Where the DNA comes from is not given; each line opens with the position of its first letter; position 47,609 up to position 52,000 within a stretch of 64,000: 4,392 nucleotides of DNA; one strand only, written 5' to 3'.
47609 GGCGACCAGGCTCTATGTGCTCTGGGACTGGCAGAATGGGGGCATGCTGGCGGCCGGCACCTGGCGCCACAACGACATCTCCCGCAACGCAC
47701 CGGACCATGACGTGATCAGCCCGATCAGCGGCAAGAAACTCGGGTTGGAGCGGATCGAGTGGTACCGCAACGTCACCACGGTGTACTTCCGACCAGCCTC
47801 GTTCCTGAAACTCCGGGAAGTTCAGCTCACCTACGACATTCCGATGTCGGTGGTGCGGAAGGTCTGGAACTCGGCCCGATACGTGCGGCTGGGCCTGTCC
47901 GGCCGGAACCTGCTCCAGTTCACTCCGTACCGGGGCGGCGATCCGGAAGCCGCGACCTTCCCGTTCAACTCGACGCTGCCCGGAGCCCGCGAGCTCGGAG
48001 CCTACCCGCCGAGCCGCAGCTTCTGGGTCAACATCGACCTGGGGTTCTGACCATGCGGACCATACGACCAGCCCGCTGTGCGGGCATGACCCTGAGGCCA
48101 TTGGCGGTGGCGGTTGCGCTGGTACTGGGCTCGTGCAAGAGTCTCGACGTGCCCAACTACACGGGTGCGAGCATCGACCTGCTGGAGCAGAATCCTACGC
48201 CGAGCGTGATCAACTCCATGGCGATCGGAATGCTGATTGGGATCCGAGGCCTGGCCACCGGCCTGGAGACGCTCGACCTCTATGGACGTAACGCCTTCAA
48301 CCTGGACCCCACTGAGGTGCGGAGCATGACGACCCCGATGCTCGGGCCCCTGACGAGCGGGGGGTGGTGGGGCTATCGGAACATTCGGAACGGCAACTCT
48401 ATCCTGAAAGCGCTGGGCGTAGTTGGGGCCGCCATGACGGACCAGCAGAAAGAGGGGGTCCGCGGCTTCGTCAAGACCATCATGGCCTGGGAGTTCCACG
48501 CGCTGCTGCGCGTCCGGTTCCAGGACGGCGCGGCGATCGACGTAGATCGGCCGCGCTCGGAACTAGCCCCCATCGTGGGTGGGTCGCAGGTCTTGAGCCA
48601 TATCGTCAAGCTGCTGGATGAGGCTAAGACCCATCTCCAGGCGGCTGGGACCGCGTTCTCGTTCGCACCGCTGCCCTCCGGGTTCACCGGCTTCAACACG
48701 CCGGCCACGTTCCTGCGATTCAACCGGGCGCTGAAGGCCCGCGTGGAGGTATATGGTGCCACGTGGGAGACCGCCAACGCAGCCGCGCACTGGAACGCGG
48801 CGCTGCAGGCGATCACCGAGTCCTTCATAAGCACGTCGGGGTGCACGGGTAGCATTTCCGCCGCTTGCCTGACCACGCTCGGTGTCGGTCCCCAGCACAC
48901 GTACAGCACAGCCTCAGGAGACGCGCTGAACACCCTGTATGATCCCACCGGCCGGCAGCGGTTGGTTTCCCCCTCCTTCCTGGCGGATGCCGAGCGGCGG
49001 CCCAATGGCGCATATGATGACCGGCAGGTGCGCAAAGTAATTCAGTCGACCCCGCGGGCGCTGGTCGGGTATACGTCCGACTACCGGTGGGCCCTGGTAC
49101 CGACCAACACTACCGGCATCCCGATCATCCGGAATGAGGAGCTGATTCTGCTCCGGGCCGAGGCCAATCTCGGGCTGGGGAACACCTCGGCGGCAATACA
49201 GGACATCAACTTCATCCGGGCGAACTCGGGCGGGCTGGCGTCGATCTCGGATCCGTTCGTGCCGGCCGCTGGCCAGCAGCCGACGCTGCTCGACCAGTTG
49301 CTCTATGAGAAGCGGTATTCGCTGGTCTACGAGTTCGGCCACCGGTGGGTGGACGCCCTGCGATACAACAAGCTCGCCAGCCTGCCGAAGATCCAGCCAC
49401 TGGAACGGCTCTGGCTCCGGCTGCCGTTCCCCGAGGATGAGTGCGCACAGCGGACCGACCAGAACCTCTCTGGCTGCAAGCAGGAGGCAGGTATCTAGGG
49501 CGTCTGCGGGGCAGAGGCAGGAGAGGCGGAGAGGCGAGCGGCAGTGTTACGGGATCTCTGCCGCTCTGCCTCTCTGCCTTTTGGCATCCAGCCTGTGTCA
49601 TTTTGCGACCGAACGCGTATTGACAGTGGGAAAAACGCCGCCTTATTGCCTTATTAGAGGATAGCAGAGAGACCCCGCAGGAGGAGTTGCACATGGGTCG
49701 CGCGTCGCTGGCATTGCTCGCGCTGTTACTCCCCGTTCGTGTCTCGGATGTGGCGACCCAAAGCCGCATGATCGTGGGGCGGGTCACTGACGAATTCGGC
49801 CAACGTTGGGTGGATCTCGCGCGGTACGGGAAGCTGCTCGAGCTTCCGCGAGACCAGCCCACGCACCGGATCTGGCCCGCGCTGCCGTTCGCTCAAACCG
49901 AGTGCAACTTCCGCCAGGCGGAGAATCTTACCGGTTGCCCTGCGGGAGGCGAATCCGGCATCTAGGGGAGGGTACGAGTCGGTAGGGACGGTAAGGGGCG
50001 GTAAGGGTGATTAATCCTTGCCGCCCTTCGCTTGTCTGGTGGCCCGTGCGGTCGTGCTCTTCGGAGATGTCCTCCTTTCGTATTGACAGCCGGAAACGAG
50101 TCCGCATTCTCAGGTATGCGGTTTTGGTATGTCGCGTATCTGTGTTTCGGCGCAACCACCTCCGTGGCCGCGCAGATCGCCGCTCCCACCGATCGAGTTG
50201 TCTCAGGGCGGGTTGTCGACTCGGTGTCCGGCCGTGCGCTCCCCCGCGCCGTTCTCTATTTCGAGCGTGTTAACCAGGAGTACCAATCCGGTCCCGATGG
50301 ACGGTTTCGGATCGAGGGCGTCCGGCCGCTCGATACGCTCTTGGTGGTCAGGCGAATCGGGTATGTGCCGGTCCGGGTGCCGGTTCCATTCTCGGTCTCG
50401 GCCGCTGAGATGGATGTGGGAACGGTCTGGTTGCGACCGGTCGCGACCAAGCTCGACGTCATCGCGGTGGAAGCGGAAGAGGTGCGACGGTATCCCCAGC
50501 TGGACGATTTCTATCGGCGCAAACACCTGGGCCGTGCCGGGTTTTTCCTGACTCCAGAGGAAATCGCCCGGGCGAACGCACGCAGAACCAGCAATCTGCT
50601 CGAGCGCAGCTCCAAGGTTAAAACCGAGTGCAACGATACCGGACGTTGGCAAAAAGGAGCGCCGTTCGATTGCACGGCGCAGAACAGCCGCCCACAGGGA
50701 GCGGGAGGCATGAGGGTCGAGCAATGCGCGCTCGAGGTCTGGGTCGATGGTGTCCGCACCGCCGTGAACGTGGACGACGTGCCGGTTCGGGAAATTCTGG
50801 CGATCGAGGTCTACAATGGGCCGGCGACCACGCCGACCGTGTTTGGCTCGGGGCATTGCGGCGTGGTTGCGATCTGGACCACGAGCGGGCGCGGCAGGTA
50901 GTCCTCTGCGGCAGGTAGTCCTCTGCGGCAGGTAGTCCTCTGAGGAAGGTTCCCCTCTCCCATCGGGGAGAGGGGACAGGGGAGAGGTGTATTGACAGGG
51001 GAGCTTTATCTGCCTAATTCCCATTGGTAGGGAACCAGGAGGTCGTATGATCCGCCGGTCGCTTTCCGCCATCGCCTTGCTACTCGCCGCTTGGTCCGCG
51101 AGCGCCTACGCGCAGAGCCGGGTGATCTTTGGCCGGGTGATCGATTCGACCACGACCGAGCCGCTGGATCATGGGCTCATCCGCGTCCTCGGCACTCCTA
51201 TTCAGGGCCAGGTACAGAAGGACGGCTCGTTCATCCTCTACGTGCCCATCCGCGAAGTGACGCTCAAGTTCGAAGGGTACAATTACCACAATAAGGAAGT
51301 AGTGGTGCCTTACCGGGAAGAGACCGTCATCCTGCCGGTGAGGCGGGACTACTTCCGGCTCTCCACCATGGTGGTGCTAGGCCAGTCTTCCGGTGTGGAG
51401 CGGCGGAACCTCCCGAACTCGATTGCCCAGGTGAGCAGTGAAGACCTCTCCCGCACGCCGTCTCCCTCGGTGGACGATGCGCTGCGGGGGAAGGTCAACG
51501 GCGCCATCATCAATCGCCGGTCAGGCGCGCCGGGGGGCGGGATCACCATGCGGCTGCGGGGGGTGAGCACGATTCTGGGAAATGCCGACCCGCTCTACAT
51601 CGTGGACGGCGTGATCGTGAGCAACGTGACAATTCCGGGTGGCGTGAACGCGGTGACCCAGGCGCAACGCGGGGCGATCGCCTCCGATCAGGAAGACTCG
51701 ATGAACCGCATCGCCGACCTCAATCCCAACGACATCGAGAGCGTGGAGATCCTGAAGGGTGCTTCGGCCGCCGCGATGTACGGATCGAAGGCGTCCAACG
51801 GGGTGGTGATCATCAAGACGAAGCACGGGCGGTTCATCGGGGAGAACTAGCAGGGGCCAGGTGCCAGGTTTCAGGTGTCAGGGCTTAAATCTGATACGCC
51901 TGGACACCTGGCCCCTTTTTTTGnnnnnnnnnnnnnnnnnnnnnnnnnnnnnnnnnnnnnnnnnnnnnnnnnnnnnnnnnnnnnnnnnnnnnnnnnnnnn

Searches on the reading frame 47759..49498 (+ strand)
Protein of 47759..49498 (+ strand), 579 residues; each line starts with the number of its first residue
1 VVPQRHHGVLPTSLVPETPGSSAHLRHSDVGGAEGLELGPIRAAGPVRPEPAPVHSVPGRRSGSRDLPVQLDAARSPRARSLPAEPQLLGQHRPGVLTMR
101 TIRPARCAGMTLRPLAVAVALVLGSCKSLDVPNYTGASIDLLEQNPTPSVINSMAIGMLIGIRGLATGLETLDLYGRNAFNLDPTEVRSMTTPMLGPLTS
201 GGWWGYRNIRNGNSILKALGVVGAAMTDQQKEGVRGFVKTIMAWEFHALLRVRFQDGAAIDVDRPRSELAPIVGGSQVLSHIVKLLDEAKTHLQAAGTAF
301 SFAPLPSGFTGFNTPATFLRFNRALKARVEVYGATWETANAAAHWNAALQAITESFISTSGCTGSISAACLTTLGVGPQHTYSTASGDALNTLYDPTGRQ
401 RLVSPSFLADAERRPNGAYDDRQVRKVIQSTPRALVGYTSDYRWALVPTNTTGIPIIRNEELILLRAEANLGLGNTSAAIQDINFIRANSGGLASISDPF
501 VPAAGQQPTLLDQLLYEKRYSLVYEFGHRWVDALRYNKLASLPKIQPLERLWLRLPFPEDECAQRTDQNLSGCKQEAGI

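Call 64: search_protein_families(library=pfam, proteins=[window:47759-49498:+], max_evalue=0.00001)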
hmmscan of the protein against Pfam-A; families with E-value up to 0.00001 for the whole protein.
window:47759-49498:+ (579 aa): 1 family
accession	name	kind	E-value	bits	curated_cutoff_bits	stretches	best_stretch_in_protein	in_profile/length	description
PF07980.17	SusD_RagB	-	5.2e-07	30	23.1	1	450-539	152-237/297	SusD family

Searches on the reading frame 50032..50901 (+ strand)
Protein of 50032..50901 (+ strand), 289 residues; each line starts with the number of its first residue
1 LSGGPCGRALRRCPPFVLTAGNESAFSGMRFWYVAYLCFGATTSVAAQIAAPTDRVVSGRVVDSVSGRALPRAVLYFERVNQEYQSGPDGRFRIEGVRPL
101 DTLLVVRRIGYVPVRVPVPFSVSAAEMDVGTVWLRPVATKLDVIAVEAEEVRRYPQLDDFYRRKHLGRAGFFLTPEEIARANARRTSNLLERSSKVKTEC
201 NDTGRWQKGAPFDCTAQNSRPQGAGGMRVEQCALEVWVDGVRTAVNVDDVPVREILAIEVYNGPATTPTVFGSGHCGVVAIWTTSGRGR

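Call 64: search_protein_families(library=pfam, proteins=[window:50032-50901:+], max_evalue=0.00001)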
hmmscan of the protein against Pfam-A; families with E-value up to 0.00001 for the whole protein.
window:50032-50901:+ (289 aa): 2 families
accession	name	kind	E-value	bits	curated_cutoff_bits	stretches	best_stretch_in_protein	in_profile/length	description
PF13620.12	CarboxypepD_reg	-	6.6e-09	36.4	32.3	1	57-119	2-68/82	Carboxypeptidase regulatory-like domain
PF13715.12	CarbopepD_reg_2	-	5.3e-06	26.8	32.2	1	57-120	1-64/88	CarboxypepD_reg-like domain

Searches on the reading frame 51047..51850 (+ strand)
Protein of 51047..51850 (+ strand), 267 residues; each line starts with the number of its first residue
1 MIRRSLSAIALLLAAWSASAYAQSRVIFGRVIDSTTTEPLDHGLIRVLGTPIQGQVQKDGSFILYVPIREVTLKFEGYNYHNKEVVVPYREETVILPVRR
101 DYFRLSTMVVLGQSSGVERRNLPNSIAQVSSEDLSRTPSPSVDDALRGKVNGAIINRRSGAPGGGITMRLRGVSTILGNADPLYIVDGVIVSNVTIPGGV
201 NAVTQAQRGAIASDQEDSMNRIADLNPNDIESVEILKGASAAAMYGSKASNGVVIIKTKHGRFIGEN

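Call 64: search_protein_families(library=pfam, proteins=[window:51047-51850:+], max_evalue=0.00001)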
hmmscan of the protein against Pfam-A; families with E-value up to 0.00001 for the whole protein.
window:51047-51850:+ (267 aa): 1 family
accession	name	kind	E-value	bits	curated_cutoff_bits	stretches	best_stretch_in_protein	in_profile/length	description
PF07715.20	Plug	-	3.4e-19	69.8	23.9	1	119-253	2-107/107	TonB-dependent Receptor Plug Domain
